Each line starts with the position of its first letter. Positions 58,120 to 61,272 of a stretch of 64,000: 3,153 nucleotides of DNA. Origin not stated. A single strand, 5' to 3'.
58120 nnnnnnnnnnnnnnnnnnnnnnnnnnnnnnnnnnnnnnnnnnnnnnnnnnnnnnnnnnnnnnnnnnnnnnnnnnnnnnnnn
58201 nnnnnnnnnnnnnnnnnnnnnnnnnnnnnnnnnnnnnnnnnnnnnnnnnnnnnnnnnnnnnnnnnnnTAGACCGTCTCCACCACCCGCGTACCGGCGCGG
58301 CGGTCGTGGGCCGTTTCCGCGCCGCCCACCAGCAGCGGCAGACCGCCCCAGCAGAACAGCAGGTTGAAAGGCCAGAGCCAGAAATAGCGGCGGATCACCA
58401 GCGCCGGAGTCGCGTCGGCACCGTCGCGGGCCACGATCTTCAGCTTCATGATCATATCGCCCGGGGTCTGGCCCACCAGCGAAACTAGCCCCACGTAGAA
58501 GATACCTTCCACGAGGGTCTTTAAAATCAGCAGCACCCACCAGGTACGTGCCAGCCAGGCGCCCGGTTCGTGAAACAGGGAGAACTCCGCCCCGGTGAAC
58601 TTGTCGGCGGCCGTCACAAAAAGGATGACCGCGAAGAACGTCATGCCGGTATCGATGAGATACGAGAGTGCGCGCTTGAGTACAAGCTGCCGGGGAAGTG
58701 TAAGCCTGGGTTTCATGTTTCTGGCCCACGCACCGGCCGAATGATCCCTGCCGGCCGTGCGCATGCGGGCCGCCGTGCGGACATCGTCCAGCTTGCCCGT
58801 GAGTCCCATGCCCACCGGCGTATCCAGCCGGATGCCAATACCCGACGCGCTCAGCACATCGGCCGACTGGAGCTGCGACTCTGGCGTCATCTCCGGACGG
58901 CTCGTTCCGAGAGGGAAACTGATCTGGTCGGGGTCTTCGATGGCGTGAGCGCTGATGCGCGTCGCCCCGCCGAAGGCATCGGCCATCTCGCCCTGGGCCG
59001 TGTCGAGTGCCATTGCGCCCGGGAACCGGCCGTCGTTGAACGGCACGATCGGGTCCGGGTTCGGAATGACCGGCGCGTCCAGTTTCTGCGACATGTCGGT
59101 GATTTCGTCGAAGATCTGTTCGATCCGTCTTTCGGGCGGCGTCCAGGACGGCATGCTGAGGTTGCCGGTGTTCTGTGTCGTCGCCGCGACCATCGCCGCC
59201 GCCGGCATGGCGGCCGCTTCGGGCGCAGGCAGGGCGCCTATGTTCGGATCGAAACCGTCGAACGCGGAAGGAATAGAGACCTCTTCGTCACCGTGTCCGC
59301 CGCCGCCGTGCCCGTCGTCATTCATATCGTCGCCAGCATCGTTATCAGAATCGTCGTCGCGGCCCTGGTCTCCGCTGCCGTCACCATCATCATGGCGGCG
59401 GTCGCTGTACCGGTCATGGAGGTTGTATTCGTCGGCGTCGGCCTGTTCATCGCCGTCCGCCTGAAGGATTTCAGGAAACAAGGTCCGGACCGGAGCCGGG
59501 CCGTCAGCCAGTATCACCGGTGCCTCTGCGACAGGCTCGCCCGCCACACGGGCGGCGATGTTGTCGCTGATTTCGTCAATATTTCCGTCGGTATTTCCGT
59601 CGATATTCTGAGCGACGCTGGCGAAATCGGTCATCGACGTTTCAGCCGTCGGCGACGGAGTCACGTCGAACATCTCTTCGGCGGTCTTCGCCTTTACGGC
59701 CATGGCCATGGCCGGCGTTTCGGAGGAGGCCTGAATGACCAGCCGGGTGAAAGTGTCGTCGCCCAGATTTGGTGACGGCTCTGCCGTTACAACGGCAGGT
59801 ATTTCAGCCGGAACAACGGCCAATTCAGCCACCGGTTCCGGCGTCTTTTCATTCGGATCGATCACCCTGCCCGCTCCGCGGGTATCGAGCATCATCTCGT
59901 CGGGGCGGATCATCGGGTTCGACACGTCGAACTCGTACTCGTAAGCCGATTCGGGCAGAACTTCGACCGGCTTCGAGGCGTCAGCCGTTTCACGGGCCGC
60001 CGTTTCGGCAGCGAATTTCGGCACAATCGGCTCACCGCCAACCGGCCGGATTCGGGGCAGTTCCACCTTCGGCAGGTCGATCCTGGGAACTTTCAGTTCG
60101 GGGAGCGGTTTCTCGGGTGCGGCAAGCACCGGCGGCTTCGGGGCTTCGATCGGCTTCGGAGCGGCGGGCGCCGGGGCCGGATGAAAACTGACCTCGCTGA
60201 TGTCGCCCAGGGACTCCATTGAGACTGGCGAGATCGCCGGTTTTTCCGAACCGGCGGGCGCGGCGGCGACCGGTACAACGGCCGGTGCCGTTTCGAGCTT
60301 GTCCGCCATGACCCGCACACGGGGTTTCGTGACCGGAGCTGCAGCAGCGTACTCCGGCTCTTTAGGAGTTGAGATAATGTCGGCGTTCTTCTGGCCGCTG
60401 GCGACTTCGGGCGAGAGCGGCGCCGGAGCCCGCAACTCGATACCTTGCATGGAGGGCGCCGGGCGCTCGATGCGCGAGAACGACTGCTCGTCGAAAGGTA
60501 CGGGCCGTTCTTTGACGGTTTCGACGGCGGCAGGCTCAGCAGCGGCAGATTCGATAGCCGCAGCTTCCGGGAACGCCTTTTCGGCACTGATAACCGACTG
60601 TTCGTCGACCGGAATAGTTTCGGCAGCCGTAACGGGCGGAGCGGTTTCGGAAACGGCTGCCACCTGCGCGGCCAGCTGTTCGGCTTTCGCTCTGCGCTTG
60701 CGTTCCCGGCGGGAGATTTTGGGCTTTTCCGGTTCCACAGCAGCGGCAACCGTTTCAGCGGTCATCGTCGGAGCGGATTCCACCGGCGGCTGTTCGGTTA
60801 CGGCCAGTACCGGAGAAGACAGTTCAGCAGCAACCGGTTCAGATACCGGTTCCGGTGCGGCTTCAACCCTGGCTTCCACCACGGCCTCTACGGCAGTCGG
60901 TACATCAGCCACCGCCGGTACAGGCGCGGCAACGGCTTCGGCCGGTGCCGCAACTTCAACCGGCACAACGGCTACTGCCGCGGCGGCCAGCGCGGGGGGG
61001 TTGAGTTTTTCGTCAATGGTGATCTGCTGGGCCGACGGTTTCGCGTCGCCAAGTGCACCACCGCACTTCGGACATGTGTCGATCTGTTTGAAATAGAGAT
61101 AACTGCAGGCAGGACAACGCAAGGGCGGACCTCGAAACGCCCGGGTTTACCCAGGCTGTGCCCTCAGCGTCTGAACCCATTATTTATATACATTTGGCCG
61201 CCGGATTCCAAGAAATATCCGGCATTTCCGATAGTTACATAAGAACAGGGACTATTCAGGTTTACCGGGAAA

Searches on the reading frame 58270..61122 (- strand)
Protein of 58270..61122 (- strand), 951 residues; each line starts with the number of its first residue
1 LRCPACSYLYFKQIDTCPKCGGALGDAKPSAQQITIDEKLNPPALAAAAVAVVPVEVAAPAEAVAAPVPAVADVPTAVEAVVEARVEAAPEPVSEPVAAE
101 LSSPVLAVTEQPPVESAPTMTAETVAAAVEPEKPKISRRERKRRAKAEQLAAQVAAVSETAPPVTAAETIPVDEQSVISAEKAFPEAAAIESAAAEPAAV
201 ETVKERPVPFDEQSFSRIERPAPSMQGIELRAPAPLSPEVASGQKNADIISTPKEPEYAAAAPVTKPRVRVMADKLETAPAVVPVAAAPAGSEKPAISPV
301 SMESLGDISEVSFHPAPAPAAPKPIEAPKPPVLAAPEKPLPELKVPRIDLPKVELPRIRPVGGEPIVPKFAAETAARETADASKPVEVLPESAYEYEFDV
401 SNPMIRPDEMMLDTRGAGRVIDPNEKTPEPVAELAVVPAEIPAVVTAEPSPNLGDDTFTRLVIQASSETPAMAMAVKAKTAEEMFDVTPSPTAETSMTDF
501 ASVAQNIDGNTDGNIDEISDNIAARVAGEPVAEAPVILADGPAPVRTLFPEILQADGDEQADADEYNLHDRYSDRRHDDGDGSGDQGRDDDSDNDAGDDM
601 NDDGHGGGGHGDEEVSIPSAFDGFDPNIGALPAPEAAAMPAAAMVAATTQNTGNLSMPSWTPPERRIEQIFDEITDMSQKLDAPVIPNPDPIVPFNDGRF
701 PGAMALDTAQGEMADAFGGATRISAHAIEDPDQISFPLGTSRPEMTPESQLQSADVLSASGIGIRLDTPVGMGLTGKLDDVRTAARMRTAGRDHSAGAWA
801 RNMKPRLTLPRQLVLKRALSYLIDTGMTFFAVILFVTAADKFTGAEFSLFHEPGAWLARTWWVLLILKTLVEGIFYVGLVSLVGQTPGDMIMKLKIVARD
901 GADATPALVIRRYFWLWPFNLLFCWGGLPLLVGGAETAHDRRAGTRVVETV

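Call 76: search_protein_families(library=pfam, proteins=[window:58270-61122:-], max_evalue=0.00001)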
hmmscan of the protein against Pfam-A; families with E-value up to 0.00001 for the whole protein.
window:58270-61122:- (951 aa): 1 family
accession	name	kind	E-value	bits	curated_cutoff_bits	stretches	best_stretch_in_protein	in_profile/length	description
PF06271.18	RDD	-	3.4e-11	44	24.1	1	814-943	4-136/137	RDD family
